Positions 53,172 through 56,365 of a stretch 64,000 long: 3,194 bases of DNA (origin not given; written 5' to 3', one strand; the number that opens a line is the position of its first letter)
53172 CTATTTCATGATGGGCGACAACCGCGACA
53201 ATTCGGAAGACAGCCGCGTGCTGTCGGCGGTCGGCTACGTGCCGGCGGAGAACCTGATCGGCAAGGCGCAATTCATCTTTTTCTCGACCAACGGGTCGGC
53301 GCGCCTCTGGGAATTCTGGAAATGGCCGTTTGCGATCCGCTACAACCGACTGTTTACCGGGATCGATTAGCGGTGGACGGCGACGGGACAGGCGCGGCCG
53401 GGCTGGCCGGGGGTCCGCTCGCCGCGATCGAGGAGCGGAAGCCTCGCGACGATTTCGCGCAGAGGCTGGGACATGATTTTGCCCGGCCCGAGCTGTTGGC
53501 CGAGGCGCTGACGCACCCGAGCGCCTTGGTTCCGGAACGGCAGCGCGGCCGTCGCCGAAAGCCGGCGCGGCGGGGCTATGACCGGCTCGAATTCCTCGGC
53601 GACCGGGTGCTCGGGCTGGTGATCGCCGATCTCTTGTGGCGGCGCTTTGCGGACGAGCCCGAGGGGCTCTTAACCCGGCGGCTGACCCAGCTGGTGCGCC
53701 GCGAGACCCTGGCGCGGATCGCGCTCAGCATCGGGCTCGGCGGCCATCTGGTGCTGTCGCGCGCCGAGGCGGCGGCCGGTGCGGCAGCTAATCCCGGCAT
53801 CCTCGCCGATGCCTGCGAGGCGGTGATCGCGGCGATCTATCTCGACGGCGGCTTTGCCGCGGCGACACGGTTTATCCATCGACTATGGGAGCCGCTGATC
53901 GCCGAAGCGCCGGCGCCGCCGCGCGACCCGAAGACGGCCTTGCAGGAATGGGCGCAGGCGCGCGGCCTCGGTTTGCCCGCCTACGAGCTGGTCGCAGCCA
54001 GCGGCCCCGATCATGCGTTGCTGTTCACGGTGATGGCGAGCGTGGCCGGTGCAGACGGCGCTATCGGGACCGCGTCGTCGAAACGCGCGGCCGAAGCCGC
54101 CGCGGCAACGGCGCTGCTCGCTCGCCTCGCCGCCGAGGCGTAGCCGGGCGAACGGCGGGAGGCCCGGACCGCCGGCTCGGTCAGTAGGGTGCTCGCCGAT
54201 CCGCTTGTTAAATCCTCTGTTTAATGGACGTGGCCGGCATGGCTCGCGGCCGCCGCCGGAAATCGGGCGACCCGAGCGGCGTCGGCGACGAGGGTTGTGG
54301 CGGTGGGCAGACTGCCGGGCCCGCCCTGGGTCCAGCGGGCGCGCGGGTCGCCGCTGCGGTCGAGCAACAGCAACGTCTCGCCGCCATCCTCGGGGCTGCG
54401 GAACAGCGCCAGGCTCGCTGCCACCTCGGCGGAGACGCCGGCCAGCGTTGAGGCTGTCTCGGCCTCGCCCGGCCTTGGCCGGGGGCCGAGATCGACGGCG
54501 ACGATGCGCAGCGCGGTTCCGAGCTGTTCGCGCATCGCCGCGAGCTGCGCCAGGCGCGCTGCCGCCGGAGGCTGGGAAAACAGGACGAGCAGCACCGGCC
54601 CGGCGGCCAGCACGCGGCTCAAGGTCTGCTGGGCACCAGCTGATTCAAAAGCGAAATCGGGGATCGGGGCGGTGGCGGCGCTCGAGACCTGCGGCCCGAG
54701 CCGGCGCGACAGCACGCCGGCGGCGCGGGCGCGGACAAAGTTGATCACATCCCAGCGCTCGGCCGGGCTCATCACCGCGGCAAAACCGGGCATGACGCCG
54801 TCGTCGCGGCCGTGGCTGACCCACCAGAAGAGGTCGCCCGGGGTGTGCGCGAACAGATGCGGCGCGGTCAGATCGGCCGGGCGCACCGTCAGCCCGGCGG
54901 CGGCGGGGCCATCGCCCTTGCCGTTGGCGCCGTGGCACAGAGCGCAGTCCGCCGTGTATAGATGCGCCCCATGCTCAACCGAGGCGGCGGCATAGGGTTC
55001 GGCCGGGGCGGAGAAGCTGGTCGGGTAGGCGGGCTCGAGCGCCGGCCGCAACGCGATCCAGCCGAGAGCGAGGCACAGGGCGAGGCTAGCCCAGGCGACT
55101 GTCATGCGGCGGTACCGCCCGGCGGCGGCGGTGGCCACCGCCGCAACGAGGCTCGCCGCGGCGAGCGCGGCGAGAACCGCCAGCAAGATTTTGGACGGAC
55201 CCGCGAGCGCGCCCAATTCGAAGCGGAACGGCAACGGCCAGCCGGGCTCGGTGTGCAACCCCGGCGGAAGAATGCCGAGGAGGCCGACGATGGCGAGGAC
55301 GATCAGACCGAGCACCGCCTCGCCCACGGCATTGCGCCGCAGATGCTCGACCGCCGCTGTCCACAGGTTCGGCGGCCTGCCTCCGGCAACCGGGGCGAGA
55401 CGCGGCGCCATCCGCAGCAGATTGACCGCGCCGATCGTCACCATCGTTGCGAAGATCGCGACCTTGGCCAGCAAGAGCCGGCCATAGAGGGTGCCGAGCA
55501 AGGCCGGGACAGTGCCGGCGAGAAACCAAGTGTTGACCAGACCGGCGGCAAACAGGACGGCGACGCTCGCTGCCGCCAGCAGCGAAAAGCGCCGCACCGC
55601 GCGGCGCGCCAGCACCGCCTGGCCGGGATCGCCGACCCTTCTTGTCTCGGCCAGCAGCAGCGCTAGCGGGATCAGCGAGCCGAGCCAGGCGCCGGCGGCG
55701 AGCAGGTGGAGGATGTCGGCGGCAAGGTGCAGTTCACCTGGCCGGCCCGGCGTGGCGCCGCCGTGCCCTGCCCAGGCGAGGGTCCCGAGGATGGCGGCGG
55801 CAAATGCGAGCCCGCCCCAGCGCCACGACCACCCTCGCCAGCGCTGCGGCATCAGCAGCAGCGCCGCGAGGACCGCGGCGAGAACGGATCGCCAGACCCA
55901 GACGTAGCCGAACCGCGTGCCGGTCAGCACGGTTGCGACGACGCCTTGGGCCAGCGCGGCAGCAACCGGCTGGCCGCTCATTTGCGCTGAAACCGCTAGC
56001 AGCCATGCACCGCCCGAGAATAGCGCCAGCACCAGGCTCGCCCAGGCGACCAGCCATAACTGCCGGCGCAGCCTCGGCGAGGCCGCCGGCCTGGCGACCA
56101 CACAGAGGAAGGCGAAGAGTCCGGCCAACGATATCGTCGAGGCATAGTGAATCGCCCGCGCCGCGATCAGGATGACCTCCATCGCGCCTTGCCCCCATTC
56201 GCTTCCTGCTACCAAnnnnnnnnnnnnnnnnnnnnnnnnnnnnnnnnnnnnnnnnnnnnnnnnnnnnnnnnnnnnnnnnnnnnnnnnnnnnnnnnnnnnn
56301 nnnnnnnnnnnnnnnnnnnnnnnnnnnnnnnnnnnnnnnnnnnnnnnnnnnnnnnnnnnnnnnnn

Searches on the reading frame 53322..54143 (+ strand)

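Call 23: search_protein_families(library=pfam, proteins=[window:53322-54143:+], max_evalue=0.001)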
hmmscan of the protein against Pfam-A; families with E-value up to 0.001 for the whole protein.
window:53322-54143:+ (273 aa): 5 families
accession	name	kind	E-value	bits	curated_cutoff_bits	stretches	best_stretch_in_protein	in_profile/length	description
PF14622.11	Ribonucleas_3_3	-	1.1e-28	100.4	35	1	56-187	2-122/128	Ribonuclease-III-like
PF00636.31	Ribonuclease_3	-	3e-19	70.1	27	1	87-177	1-102/102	Ribonuclease III domain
PF00035.32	dsrm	-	2.9e-11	44.2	23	1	203-269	1-66/66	Double-stranded RNA binding motif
PF22935.1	RM44_endonuclase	-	1.6e-05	25.4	27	1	45-171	9-138/139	Large ribosomal subunit protein mL44, endonuclease domain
PF14709.13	DND1_DSRM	-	0.00018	22.2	25.7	1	202-268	2-78/80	double strand RNA binding domain from DEAD END PROTEIN 1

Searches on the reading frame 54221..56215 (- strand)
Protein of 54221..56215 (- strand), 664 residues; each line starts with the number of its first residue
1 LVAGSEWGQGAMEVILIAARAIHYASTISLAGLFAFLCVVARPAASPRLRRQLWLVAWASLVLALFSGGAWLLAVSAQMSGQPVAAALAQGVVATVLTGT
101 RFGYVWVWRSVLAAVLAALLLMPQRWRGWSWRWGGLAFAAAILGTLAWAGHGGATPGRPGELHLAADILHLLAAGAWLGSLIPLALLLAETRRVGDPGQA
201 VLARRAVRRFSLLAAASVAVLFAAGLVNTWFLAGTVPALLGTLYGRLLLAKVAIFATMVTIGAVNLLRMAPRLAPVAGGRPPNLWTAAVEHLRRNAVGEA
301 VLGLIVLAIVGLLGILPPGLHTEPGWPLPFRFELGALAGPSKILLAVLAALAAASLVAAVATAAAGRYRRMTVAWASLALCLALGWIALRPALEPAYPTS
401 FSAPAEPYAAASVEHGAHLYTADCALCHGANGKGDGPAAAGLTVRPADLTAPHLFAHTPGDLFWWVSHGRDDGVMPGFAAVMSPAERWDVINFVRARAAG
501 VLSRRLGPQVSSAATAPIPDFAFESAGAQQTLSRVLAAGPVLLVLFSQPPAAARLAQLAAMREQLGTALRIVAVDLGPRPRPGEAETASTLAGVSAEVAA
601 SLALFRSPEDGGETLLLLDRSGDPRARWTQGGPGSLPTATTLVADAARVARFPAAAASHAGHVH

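Call 23: search_protein_families(library=pfam, proteins=[window:54221-56215:-], max_evalue=0.001)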
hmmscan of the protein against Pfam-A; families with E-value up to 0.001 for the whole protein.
window:54221-56215:- (664 aa): 3 families
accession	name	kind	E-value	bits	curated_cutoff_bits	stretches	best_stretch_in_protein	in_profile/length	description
PF05425.18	CopD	-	4.9e-19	69.1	32.1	1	205-313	2-105/105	Copper resistance protein D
PF13442.11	Cytochrome_CBB3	-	4.8e-11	43.3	27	1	412-494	2-68/68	Cytochrome C oxidase, cbb3-type, subunit III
PF00034.26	Cytochrom_C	-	2.8e-10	41.8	21.3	1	413-495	1-87/90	Cytochrome c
